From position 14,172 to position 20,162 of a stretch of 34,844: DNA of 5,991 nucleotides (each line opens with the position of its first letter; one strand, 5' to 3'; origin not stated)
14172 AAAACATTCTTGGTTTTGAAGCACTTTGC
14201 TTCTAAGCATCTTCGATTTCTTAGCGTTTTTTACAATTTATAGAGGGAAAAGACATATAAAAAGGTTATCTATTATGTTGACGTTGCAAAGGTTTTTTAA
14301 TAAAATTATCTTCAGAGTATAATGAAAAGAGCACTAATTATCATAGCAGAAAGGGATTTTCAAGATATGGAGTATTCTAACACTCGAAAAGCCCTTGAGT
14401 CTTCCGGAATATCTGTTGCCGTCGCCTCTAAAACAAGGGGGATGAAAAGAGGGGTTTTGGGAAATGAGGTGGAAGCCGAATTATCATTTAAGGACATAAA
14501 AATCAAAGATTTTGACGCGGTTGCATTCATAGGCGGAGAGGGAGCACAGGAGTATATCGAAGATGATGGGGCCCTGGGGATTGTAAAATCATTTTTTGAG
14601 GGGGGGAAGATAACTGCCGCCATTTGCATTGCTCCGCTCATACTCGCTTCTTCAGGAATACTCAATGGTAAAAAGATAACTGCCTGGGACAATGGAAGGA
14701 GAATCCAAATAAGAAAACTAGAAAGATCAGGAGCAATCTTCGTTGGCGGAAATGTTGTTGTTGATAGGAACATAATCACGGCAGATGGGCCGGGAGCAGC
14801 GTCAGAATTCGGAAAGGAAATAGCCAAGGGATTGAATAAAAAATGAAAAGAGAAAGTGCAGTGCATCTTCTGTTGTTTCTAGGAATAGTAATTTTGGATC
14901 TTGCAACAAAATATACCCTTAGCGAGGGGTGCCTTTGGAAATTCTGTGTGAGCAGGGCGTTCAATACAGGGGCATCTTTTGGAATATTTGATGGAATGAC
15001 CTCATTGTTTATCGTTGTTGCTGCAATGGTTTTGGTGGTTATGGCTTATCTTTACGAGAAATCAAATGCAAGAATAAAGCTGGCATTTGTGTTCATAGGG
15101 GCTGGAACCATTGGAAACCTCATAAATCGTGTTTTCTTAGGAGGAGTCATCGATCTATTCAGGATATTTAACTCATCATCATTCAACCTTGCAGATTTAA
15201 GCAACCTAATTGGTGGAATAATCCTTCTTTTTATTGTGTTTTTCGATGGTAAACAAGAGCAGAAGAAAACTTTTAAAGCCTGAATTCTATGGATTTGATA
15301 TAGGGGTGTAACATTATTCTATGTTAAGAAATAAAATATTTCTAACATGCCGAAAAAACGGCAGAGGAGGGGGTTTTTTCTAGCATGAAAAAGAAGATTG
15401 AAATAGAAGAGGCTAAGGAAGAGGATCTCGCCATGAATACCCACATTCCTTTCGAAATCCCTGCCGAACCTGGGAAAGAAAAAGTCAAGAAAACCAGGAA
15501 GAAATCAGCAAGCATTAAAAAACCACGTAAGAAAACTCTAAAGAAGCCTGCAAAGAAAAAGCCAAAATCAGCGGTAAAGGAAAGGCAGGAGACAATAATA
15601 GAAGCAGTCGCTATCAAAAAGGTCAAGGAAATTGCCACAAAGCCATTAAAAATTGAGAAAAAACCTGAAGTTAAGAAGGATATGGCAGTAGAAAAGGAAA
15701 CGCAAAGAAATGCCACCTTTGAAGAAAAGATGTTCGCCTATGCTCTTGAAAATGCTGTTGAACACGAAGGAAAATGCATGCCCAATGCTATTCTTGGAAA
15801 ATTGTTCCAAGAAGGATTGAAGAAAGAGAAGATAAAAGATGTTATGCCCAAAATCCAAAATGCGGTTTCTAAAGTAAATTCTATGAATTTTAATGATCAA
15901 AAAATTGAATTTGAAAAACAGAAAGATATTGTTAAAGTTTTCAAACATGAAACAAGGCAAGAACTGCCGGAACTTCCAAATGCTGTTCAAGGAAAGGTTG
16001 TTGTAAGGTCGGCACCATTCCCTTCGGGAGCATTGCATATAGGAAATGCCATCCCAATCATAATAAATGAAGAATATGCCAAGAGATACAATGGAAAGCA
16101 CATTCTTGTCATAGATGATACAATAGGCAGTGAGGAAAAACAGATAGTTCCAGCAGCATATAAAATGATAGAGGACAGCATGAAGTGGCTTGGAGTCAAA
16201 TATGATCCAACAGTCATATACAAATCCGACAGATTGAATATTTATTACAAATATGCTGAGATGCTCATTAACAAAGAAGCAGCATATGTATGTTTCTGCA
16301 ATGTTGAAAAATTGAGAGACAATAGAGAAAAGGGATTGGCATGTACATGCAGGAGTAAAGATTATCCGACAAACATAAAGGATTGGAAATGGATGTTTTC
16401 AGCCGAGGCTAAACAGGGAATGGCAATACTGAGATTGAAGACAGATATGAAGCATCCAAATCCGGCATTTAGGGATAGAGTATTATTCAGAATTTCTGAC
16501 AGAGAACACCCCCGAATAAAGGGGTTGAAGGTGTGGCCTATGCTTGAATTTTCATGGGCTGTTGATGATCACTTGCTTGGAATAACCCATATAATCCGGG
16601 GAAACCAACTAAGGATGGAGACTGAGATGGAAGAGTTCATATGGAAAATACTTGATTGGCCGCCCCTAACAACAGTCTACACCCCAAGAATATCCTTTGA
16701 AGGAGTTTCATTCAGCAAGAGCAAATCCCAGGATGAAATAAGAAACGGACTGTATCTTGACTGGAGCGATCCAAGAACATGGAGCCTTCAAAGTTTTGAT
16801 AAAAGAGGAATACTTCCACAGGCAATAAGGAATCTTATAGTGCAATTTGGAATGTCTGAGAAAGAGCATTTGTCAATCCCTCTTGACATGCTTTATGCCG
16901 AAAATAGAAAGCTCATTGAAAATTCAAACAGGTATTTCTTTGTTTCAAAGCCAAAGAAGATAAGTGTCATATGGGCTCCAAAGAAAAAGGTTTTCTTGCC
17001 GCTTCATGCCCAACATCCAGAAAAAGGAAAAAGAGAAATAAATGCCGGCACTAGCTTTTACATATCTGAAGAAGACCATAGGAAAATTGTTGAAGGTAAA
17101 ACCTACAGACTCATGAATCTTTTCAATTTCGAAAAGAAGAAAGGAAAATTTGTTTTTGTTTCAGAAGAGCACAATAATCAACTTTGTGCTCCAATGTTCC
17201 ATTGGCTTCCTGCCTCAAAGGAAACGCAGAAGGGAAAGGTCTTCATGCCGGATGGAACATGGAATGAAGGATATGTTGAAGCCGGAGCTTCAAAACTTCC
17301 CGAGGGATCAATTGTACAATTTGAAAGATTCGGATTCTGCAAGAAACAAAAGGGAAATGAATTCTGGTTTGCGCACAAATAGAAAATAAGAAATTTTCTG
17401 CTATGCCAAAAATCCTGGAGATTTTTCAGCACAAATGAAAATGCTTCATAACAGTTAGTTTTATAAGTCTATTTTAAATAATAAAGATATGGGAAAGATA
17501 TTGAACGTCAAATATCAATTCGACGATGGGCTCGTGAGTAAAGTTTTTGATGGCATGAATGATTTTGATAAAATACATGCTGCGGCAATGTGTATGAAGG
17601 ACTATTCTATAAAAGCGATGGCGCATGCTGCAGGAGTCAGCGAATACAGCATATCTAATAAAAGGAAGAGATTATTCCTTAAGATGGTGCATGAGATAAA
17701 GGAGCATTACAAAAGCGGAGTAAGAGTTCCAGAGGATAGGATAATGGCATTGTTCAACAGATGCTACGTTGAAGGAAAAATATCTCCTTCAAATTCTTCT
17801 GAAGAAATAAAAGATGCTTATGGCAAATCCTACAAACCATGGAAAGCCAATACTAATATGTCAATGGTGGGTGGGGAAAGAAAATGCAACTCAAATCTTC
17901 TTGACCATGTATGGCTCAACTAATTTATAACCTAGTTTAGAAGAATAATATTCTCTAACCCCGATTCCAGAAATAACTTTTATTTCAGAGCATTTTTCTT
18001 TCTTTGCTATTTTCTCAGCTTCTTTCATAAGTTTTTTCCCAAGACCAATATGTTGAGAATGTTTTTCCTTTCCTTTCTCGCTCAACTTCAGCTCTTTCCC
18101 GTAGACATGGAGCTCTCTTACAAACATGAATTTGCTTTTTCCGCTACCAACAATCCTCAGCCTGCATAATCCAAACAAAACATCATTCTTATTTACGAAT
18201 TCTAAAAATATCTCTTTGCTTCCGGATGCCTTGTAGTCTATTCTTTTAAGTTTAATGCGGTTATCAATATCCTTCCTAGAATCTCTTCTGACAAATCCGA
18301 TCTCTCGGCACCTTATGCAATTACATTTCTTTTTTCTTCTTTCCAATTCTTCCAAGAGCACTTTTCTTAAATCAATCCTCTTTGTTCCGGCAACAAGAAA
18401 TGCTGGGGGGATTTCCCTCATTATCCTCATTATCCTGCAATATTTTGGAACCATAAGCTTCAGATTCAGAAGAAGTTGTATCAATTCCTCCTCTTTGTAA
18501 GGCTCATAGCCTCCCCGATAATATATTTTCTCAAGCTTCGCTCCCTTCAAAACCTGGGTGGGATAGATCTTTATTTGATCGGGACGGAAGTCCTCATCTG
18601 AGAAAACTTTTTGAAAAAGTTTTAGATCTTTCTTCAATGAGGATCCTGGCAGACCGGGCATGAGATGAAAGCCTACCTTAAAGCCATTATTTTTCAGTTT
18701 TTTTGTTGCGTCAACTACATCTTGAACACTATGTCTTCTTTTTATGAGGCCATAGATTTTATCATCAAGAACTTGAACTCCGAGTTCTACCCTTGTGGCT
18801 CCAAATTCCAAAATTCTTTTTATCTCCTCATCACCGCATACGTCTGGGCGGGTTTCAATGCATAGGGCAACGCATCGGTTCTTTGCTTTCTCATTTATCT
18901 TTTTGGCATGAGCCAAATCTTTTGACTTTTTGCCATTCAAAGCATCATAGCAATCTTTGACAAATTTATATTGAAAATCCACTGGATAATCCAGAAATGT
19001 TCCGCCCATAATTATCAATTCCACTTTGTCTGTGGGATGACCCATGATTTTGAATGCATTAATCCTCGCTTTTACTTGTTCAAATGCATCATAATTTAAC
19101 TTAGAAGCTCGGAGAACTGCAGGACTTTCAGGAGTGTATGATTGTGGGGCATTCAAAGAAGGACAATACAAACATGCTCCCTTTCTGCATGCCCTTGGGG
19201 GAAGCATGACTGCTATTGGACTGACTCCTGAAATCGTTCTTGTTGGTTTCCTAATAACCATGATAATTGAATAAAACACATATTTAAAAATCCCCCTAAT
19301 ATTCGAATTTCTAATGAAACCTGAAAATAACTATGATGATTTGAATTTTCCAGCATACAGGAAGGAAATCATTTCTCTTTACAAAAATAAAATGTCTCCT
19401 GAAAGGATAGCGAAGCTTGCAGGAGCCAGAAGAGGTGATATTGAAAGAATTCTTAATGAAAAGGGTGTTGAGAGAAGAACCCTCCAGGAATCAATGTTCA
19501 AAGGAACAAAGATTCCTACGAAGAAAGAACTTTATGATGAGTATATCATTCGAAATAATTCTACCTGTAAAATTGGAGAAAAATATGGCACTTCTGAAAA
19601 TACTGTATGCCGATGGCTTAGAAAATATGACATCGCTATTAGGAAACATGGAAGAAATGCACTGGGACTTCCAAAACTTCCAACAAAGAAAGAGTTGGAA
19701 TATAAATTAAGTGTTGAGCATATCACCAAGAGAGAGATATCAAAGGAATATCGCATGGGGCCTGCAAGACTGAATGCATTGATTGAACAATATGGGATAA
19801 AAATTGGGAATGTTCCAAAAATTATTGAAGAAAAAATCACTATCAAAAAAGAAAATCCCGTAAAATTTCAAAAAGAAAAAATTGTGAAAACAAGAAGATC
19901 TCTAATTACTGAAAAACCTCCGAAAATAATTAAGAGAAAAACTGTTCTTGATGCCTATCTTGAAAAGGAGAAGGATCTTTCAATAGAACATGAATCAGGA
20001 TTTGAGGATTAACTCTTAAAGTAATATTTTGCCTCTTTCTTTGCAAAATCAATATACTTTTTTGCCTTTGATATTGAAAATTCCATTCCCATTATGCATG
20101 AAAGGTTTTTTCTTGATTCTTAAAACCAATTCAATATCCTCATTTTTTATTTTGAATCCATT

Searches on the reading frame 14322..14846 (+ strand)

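Call 14: search_protein_families(library=pfam, max_evalue=0.001, proteins=[window:14322-14846:+])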
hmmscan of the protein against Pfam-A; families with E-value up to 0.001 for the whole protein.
window:14322-14846:+ (174 aa): 1 family
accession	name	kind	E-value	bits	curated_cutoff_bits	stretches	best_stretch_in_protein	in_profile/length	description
PF01965.30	DJ-1_PfpI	-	2.5e-39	135.2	26.6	1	2-169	1-164/165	DJ-1/PfpI family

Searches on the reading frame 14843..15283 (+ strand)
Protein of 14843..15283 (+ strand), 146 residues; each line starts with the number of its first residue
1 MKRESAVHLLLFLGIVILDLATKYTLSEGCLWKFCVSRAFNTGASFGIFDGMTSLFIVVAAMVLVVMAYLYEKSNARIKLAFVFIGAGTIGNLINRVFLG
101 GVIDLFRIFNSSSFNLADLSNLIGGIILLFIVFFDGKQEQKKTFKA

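Call 14: search_protein_families(library=pfam, max_evalue=0.001, proteins=[window:14843-15283:+])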
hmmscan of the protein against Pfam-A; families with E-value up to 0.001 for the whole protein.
window:14843-15283:+ (146 aa): 1 family
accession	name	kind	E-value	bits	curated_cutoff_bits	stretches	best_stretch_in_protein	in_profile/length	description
PF01252.23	Peptidase_A8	-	7.4e-18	65.6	25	1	12-134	2-142/142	Signal peptidase (SPase) II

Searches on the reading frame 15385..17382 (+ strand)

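Call 5: search_protein_families(library=pfam, max_evalue=0.1, proteins=[window:15385-17382:+])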
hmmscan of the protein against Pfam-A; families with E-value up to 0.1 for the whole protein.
window:15385-17382:+ (665 aa): 3 families
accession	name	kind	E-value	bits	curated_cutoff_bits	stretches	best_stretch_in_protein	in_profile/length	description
PF00749.27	tRNA-synt_1c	-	8.1e-58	196.2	23.4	1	204-509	1-310/314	tRNA synthetases class I (E and Q), catalytic domain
PF03950.23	tRNA-synt_1c_C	-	7.8e-14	52.1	23.9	1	514-586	1-75/91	tRNA synthetases class I (E and Q), anti-codon binding domain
PF20974.2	tRNA-synt_1c_C2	-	1.4e-07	32.5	23.9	1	604-653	17-67/69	tRNA synthetases class I (E and Q), anti-codon binding domain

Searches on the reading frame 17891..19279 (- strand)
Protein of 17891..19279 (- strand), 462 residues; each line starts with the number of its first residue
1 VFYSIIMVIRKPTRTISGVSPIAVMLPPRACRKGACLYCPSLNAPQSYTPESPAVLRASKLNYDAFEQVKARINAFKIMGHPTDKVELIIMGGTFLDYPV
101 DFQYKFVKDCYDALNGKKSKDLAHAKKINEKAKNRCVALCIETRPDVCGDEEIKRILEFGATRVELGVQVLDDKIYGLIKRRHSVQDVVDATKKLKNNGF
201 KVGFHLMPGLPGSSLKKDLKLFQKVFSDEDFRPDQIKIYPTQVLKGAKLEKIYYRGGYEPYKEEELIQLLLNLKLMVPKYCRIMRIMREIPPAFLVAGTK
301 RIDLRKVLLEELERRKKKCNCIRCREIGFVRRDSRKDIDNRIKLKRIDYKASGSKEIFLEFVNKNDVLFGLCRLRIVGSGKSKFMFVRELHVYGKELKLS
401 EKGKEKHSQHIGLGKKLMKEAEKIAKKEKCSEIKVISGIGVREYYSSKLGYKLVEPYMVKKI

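Call 5: search_protein_families(library=pfam, max_evalue=0.1, proteins=[window:17891-19279:-])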
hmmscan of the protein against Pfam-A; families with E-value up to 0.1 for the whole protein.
window:17891-19279:- (462 aa): 4 families
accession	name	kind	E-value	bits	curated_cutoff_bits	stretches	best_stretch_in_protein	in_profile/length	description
PF16199.10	Radical_SAM_C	-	9.4e-19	67.7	31.9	1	233-310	1-80/85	Radical_SAM C-terminal domain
PF04055.27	Radical_SAM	-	5.8e-17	62.8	29.5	1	29-215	5-156/166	Radical SAM superfamily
PF00583.31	Acetyltransf_1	-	0.00054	20.7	20.7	1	354-451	32-116/116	Acetyltransferase (GNAT) family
PF13673.13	Acetyltransf_10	-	0.01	16.3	23.6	1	406-457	61-113/128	Acetyltransferase (GNAT) domain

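Call 31: find_related_loci(query=window:17891-19279:-, collection=genome_contigs, flank=10000)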
Query window:17891-19279:- (462 aa) in genome_contigs; peptide patterns used: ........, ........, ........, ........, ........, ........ (x = any residue, [..] = any of these).
369 stretches matched a pattern; 64 encode a relative of the query (tblastn E <= 1e-3); 64 distinct loci.
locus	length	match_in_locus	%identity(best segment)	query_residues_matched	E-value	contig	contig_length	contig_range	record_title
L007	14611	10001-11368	61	9-462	0e+0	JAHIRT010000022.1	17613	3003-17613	MAG: Nanoarchaeota archaeon isolate MM_PC_MetaG.mb.141 MM_PC_MetaG.mb.141_k141_411470, whole genome shotgun sequence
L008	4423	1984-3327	58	2-453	0e+0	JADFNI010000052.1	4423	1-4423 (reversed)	MAG: Nanoarchaeota archaeon isolate B62T1B5 B62T1B5_NODE36251, whole genome shotgun sequence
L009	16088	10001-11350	63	9-462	1e-175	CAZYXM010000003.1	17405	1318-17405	MAG TPA_asm: Candidatus Woesearchaeota archaeon isolate SRP104257_co1_64 genome assembly, contig: NODE_1920_length_17405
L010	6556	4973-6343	55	9-462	2e-161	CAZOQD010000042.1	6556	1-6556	MAG TPA_asm: Candidatus Woesearchaeota archaeon isolate binchicken_co48_336 genome assembly, contig: NODE_19616_length_6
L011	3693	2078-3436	57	9-462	1e-161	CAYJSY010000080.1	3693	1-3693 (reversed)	MAG TPA_asm: Candidatus Woesearchaeota archaeon isolate ERP125453_co1_19 genome assembly, contig: NODE_35611_length_3693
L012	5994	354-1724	52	9-462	3e-155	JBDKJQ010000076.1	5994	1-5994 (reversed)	MAG: archaeon isolate guil_2019_sw_WHONDRS-S19S_0049_B_bin.39 scaffold_2570572, whole genome shotgun sequence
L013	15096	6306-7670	50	9-462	2e-153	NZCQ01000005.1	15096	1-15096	MAG: Candidatus Pacearchaeota archaeon isolate ARS1180 81916, whole genome shotgun sequence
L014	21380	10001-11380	44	7-462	2e-127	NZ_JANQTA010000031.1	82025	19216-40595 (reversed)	MAG: Nitrosopumilus sp. isolate IP29b_bin.65 k99_1228745, whole genome shotgun sequence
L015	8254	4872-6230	46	7-462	2e-126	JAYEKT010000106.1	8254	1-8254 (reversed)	MAG: Patescibacteria group bacterium isolate MAG130 MAG130_106, whole genome shotgun sequence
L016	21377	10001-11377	45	7-460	4e-126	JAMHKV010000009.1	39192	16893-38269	MAG: Nitrosopumilus sp. isolate BS16-187 BS16-187-c9, whole genome shotgun sequence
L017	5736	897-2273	45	7-460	3e-126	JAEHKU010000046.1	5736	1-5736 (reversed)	MAG: Nitrosopumilales archaeon isolate NPMR_NP_iota_1 NPMRIOTAC00046, whole genome shotgun sequence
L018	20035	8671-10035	49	11-460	1e-125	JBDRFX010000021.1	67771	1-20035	MAG: Patescibacteria group bacterium isolate MEGAHIT-group-1.395 k141_4666620, whole genome shotgun sequence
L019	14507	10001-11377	45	7-460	1e-125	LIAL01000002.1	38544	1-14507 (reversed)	MAG: Nitrosopumilus sp. BACL13 MAG-121220-bin23 contig00038.0_to_2_1_121220-bin23, whole genome shotgun sequence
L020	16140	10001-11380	44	8-462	3e-125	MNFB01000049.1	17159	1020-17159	MAG: Thaumarchaeota archaeon 13_1_40CM_4_38_7 13_1_40cm_4_scaffold_653, whole genome shotgun sequence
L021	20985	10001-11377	45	7-460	2e-125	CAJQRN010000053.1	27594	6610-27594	MAG: uncultured Candidatus Nitrosopumilus sp. isolate RIS_SAG_04 genome assembly, contig: c_000000000343, whole genome s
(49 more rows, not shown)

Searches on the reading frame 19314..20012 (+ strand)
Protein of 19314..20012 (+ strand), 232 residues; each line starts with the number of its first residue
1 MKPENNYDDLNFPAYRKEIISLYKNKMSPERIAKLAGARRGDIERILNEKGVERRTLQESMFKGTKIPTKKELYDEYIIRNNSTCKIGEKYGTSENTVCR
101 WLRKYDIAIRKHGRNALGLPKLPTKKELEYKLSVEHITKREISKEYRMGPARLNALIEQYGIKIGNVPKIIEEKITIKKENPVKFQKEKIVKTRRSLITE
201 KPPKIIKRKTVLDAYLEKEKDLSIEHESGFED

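Call 5: search_protein_families(library=pfam, max_evalue=0.1, proteins=[window:19314-20012:+])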
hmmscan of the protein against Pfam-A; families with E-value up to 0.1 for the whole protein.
window:19314-20012:+ (232 aa): 8 families
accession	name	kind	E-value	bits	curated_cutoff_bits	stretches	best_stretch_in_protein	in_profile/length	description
PF13384.12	HTH_23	-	7.5e-07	29.2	24.6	1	83-105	19-41/50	Homeodomain-like domain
PF03374.19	ANT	-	8.8e-05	23.2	25.3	0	86-116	28-58/108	Phage antirepressor protein KilAC domain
PF18024.7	HTH_50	-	0.00058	19.9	27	1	71-107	13-49/50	Helix-turn-helix domain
PF13551.12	HTH_29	-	0.01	16.3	28.1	0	16-48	1-34/64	Winged helix-turn helix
PF13518.12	HTH_28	-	0.017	15.6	25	0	80-106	11-37/52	Helix-turn-helix domain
PF20317.4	HTH_60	-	0.048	14.5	24.1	0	26-50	88-112/140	Helix-turn-helix domain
PF01698.23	SAM_LFY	-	0.057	13.8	25.2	0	153-178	6-31/80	Floricaula / Leafy protein SAM domain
PF03683.19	UPF0175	-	0.084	13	27.9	0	20-58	26-65/75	Uncharacterised protein family (UPF0175)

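Call 55: search_protein_families(library=ncbifam, max_evalue=0.01, proteins=[window:19314-20012:+])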
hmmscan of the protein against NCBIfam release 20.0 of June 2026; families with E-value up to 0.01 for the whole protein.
window:19314-20012:+ (232 aa): 3 families
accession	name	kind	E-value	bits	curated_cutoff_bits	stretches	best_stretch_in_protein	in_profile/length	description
NF048019.1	IS256_Zn_var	equivalog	0.00039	19.8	150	1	61-110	28-78/304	IS256 family transposase, variant Zn-binding type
TIGR02937.1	sigma70-ECF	superfamily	0.00042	20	42.9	0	68-104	120-156/165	sigma-70 family RNA polymerase sigma factor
NF040595.1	HTH_Cbp1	equivalog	0.0014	18.5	140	1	16-111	5-92/135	CRISPR DNA repeat-binding protein Cbp1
